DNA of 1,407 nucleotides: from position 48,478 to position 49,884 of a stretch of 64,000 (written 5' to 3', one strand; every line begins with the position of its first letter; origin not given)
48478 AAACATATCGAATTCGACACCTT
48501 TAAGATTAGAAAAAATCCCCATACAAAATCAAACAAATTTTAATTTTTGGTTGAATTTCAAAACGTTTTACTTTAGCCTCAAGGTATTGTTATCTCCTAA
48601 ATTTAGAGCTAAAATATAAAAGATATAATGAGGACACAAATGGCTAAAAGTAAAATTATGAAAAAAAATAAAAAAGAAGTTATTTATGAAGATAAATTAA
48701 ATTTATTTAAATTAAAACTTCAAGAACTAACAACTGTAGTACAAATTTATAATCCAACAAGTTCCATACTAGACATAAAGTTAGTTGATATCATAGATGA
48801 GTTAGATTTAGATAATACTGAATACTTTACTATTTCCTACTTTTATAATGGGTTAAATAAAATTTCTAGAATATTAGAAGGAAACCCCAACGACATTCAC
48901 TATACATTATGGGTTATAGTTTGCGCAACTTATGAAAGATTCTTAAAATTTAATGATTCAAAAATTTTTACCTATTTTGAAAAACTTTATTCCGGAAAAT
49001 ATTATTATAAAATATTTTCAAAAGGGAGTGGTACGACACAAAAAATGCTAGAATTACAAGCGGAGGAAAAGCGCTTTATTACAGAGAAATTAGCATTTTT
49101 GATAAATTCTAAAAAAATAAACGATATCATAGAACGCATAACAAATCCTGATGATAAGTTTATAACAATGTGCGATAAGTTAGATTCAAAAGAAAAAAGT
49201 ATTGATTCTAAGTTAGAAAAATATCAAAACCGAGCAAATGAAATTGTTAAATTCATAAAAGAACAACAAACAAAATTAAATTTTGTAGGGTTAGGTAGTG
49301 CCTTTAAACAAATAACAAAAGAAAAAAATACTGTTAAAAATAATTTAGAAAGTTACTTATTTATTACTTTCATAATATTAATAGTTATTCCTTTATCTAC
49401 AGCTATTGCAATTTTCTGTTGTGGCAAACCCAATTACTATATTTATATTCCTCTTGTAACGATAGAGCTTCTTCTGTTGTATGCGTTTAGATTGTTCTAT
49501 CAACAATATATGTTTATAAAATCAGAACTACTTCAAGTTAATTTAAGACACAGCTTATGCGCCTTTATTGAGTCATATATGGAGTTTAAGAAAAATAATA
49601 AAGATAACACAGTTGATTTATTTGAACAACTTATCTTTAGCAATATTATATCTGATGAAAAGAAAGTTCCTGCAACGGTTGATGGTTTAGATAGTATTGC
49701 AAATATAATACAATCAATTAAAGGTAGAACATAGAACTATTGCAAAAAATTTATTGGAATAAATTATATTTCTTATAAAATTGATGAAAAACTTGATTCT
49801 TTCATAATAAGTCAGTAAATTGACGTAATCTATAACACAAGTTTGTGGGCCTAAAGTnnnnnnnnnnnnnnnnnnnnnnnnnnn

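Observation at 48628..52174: Candidate defence module: type II R-M pair (C5-MTase plus HNH endonuclease) preceded by an uncharacterised 2-TM protein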

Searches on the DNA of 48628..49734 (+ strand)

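Call 66: search_dna_similar(query=L025:6551-7615:+, collection=ecoli_genomes, mode=distant, max_rows=15, rows=spread)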
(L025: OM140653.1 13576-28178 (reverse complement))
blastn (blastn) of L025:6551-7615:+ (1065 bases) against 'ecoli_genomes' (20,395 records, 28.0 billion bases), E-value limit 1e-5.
No match.

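Call 77: search_dna_similar(query=L026:6449-7615:+, collection=ecoli_genomes, mode=distant, max_rows=10)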
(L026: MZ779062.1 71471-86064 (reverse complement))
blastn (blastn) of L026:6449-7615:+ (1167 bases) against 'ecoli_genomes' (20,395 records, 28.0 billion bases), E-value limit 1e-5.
Records with a match: 4; places in all: 5; records where one place covers at least 80% of the query: 3.
Genomes with a match: 4 of 5426; with a place that covers at least 80% of the query: 3. Places per genome that has any: lowest 1, median 1, highest 2. On chromosomes: 0 places; on plasmids: 5.
Best place of each record, by identity: >=99% 3; 60-80% 1.
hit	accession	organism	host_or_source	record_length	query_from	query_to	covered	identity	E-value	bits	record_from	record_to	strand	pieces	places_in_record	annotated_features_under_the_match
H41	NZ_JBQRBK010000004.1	Escherichia coli strain MMC-J-0050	Homo sapiens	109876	1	1167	100%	99.6%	0e+0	2083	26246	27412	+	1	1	hypothetical protein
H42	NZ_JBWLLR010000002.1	Escherichia coli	Homo sapiens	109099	1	1167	100%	99.6%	0e+0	2083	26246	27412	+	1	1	hypothetical protein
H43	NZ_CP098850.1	Escherichia coli strain CUVET21-424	Canis lupus familiaris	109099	1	1167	100%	99.6%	0e+0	2083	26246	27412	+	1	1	hypothetical protein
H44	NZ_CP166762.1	Escherichia coli strain CRE389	Homo sapiens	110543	646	987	29%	69.0%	2e-29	140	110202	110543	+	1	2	hypothetical protein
